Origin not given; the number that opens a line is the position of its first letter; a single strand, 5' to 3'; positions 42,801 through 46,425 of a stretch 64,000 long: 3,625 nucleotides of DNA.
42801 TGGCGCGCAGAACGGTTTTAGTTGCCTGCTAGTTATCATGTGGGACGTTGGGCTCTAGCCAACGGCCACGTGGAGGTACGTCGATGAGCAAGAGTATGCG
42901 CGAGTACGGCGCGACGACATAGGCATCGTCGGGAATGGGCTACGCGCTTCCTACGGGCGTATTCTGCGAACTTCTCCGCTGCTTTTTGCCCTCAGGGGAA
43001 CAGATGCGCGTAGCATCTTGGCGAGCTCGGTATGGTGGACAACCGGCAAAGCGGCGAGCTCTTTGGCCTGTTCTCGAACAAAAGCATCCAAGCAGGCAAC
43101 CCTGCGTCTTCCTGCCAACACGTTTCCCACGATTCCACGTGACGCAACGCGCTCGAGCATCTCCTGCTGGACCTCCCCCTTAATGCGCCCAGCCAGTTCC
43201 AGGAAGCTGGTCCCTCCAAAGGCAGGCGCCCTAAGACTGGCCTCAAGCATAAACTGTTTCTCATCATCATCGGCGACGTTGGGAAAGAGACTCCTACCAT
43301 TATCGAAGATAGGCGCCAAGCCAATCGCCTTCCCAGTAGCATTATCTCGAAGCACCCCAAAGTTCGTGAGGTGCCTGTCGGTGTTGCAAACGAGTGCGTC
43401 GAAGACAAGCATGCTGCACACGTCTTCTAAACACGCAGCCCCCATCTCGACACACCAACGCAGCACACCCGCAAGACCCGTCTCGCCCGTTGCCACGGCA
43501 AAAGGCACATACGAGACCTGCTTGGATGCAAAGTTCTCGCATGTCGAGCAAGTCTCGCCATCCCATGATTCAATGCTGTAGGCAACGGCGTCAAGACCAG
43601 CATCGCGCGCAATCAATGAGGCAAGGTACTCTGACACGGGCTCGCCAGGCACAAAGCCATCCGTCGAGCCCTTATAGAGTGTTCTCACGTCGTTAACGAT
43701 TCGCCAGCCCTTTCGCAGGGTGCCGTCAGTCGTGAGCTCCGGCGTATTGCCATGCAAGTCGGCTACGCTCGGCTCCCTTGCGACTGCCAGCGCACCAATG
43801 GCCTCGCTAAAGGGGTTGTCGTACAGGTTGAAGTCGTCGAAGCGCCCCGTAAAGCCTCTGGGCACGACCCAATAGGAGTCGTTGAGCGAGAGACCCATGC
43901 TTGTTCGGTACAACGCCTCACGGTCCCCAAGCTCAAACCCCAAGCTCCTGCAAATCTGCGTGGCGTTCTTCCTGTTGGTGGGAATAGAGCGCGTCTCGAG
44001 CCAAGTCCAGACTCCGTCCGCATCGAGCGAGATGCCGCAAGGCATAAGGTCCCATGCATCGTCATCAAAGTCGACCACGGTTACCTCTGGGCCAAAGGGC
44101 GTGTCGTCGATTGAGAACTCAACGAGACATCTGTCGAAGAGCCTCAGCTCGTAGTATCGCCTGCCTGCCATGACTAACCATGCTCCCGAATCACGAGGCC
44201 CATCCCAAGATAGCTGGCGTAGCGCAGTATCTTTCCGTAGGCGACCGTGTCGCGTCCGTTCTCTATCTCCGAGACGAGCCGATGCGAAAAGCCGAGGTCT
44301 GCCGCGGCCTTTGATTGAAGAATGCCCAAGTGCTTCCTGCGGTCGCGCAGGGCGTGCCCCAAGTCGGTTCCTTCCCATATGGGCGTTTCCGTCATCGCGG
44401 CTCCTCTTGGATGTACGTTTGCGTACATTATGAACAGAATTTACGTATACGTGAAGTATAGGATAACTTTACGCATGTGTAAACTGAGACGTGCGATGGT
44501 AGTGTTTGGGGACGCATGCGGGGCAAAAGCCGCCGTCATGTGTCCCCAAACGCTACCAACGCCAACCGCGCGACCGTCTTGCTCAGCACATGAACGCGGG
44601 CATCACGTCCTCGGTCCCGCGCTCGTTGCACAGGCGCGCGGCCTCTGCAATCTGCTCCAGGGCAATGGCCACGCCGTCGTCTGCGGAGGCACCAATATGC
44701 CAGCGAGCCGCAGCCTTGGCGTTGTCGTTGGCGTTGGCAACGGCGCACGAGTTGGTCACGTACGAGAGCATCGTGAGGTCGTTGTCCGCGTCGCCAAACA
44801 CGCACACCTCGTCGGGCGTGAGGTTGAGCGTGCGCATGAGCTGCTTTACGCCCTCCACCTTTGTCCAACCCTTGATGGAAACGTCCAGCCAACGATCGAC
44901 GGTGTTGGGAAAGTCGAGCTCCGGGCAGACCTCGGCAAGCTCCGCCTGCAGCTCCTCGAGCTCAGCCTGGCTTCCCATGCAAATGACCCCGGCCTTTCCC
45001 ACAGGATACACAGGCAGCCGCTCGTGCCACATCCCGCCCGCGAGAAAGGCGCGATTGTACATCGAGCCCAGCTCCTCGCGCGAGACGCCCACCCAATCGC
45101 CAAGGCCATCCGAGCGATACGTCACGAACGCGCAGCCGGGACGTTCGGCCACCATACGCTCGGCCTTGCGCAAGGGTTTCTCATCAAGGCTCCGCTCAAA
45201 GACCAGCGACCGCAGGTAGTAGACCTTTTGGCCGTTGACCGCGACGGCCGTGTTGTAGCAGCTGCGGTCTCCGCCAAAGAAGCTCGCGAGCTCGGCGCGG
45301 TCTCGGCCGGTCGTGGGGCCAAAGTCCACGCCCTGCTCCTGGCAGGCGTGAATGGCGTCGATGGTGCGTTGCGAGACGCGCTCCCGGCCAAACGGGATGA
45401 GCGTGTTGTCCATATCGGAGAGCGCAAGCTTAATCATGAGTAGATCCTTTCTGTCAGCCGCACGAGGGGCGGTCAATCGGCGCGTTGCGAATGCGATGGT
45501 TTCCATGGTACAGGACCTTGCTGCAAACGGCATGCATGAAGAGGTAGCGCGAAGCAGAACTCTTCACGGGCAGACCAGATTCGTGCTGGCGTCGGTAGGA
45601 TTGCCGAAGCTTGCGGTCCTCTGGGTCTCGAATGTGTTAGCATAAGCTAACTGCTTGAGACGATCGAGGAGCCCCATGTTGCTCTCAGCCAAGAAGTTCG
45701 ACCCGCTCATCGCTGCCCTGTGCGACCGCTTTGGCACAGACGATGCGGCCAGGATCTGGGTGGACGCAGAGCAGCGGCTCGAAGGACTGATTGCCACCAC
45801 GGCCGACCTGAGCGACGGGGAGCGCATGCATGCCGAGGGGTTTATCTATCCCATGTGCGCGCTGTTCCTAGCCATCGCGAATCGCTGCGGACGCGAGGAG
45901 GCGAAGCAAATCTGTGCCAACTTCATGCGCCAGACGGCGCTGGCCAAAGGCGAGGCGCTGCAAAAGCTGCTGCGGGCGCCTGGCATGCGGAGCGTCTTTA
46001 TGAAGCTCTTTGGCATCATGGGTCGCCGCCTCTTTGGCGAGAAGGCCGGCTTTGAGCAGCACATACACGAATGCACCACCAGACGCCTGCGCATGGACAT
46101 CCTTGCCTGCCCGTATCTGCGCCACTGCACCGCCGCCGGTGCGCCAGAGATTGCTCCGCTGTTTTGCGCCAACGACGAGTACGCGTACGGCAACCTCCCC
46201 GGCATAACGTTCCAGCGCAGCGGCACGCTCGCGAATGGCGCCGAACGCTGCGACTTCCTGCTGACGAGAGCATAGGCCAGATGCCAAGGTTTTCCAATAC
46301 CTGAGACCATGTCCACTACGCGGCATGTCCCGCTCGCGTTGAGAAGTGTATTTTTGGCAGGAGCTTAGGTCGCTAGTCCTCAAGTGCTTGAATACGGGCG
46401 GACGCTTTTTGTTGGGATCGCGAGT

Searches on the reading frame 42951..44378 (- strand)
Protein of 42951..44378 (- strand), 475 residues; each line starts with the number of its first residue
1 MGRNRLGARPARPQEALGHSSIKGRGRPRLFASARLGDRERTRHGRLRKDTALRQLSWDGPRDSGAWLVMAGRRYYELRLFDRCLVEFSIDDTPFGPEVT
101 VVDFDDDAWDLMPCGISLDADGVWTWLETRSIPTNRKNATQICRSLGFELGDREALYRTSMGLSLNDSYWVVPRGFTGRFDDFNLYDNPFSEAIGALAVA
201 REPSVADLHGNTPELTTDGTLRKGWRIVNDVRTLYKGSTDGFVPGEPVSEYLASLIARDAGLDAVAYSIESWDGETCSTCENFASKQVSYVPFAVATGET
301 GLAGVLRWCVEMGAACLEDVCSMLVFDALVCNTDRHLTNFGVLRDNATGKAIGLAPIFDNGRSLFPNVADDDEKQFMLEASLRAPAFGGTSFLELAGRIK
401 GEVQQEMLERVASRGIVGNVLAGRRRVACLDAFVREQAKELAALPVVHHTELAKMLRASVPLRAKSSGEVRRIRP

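Call 33: search_protein_families(library=pfam, proteins=[window:42951-44378:-], max_evalue=0.001)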
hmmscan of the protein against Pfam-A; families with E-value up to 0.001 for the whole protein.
window:42951-44378:- (475 aa): 1 family
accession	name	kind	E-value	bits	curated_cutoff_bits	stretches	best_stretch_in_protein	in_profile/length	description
PF07804.18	HipA_C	-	9.1e-08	32.4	30.5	1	247-366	35-165/213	HipA-like C-terminal domain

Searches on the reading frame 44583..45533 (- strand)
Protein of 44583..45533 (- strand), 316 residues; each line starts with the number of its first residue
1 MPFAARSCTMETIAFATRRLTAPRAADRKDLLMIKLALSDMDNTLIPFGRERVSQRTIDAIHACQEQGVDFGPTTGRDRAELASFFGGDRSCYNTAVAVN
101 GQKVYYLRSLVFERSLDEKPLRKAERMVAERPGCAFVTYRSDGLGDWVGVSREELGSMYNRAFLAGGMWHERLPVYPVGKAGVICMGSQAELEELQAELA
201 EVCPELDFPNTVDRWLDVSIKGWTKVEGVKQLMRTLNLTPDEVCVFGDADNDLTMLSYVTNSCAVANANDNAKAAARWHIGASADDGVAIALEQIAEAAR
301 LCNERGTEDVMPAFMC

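Call 33: search_protein_families(library=pfam, proteins=[window:44583-45533:-], max_evalue=0.001)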
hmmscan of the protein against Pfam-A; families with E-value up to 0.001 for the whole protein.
window:44583-45533:- (316 aa): 3 families
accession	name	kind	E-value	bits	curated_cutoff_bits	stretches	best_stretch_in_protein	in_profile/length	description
PF08282.18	Hydrolase_3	-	1.1e-37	130.6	20.9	1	39-292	3-255/255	haloacid dehalogenase-like hydrolase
PF05116.19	S6PP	-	1.7e-07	31.5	20.3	1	192-277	133-223/247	Sucrose-6F-phosphate phosphohydrolase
PF00702.32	Hydrolase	-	5.5e-06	27.3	26.4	0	216-257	149-188/191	haloacid dehalogenase-like hydrolase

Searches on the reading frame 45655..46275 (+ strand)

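Call 33: search_protein_families(library=pfam, proteins=[window:45655-46275:+], max_evalue=0.001)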
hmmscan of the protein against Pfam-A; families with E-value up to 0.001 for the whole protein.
window:45655-46275:+ (206 aa): 1 family
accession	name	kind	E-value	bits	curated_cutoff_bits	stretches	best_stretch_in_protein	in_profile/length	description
PF14196.11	ATC_hydrolase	-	2e-22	81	28.1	1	67-201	9-143/145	L-2-amino-thiazoline-4-carboxylic acid hydrolase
